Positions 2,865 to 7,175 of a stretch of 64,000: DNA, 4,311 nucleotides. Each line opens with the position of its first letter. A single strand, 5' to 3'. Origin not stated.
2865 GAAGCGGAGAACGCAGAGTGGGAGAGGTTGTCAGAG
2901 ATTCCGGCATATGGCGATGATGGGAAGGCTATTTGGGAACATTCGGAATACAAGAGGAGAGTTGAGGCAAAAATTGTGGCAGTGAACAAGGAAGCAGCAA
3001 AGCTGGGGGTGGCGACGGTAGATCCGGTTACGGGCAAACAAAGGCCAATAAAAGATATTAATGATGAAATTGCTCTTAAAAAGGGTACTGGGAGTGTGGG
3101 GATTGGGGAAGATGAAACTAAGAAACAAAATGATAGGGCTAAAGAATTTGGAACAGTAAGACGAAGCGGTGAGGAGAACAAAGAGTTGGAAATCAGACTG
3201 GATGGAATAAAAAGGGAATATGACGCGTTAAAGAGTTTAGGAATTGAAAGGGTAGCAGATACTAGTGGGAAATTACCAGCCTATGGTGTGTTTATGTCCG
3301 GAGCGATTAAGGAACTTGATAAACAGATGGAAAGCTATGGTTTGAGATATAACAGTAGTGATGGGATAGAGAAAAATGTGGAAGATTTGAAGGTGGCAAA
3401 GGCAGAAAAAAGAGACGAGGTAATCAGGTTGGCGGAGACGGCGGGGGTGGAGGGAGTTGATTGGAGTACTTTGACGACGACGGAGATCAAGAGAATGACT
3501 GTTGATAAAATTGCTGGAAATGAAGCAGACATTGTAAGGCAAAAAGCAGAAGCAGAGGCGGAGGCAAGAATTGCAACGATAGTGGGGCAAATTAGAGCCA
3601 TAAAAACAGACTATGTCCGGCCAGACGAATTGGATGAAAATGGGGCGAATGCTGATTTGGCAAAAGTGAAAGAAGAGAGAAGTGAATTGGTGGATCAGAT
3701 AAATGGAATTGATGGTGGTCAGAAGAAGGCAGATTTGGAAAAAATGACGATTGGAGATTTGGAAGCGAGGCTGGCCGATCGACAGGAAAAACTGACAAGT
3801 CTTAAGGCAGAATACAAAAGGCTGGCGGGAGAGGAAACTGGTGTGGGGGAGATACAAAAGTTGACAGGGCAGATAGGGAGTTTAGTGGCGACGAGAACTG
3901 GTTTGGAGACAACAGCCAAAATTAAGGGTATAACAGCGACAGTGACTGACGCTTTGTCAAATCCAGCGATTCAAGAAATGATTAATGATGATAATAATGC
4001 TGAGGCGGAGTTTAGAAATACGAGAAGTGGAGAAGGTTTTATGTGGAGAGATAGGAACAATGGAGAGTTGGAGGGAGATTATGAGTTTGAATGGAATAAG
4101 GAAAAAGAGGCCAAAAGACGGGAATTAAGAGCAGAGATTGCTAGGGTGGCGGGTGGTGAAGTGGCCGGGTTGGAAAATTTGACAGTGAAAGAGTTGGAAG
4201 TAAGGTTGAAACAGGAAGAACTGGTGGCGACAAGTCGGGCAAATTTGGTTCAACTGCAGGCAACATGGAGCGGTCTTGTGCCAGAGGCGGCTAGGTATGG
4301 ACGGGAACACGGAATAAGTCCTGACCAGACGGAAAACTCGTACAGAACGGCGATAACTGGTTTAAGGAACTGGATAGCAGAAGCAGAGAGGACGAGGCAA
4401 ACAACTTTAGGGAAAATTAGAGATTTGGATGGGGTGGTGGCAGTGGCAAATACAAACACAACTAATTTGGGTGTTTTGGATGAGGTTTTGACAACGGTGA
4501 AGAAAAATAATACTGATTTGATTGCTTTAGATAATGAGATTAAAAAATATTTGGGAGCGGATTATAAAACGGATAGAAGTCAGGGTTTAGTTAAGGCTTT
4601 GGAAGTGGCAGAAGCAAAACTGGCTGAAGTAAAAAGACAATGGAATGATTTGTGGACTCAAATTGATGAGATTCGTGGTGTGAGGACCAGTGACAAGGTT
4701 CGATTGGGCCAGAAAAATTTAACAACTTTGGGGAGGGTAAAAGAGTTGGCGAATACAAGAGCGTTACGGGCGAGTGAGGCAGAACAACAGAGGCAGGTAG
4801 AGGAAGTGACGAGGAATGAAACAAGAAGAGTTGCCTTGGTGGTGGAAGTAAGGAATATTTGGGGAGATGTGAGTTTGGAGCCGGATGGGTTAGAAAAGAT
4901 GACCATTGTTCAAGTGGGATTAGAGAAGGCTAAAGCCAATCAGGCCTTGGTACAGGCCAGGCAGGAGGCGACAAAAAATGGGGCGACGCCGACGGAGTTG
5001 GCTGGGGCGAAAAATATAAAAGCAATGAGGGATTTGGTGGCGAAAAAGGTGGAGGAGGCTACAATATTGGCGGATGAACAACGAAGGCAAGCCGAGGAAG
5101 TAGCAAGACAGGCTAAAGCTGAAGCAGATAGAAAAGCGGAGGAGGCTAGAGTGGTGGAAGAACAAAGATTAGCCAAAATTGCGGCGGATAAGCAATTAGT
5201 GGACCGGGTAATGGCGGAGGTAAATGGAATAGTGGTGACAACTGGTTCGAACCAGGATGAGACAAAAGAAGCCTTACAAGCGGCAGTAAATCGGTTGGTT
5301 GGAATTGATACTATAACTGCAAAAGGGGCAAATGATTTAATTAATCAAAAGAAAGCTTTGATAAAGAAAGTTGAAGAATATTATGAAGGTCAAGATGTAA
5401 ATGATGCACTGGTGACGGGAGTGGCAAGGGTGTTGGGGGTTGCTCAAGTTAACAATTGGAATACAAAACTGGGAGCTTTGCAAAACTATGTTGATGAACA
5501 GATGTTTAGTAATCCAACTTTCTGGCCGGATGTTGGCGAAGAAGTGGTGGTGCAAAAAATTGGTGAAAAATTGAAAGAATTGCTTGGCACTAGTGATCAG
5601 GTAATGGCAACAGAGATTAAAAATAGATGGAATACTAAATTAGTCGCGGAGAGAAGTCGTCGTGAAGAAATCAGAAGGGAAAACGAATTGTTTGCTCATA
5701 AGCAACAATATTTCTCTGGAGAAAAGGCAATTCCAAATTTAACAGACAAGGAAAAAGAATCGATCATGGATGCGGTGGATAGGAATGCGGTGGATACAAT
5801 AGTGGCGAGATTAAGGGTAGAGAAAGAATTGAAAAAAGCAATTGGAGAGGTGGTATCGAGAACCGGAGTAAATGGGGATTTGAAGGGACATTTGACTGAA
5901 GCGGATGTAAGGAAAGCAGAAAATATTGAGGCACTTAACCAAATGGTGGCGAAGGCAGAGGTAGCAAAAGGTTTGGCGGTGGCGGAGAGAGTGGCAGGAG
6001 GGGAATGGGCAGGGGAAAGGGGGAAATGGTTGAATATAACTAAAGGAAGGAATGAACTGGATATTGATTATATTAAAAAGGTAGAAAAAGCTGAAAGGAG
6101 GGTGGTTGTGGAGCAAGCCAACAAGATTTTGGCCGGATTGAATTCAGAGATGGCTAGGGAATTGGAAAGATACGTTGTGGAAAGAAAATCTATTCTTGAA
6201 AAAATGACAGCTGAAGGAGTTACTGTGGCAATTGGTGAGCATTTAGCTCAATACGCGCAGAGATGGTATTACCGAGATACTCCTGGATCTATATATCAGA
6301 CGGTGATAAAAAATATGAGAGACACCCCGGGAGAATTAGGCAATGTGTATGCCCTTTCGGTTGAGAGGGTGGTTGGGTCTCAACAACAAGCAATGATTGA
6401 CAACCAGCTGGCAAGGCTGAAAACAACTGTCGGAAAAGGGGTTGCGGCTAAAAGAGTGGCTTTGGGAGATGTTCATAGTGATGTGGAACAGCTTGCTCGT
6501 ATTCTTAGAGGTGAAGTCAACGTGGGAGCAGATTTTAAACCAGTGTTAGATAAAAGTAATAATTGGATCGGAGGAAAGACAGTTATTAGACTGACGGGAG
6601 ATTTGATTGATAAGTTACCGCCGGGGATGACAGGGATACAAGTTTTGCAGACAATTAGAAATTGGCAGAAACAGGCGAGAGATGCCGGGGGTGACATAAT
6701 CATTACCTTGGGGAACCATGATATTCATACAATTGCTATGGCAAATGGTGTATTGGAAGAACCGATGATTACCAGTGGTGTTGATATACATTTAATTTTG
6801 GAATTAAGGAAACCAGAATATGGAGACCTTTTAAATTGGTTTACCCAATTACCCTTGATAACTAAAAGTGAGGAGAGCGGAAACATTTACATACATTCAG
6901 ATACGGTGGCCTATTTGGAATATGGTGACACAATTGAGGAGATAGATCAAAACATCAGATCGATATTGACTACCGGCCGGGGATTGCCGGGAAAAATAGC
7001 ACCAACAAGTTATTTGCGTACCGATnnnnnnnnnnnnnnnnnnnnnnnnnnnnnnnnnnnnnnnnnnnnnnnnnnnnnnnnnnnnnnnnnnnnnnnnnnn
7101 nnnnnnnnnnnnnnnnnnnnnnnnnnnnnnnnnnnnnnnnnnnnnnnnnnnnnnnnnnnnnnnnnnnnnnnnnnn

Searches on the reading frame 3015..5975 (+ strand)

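Call 5: search_protein_families(library=pfam, max_evalue=0.1, proteins=[window:3015-5975:+])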
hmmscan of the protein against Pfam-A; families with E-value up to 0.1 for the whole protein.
window:3015-5975:+ (987 aa): 1 family
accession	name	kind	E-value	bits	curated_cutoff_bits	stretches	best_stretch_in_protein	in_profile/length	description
PF21748.3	UPF0150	-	0.00049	20.4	27.3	0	462-492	19-49/64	UPF0150-like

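Call 15: search_protein_families(library=ncbifam, max_evalue=0.01, proteins=[window:3015-5975:+])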
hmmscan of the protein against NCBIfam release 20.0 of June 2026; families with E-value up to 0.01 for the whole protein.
window:3015-5975:+ (987 aa): 0 families

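Call 71: search_protein_families(library=padloc, max_evalue=0.001, proteins=[window:3015-5975:+])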
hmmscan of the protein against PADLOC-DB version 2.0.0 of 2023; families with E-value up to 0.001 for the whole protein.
window:3015-5975:+ (987 aa): 0 families

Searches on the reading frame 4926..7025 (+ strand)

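Call 73: search_protein_families(library=pfam, max_evalue=0.01, proteins=[window:4926-7025:+])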
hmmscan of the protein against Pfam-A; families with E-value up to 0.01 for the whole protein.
window:4926-7025:+ (700 aa): 2 families
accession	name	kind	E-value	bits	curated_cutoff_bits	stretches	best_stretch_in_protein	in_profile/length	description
PF00149.33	Metallophos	-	0.0036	18.2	21.5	1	511-650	4-108/191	Calcineurin-like phosphoesterase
PF19496.4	DUF6031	-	0.0089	16.3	25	0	555-591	130-165/175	Family of unknown function (DUF6031)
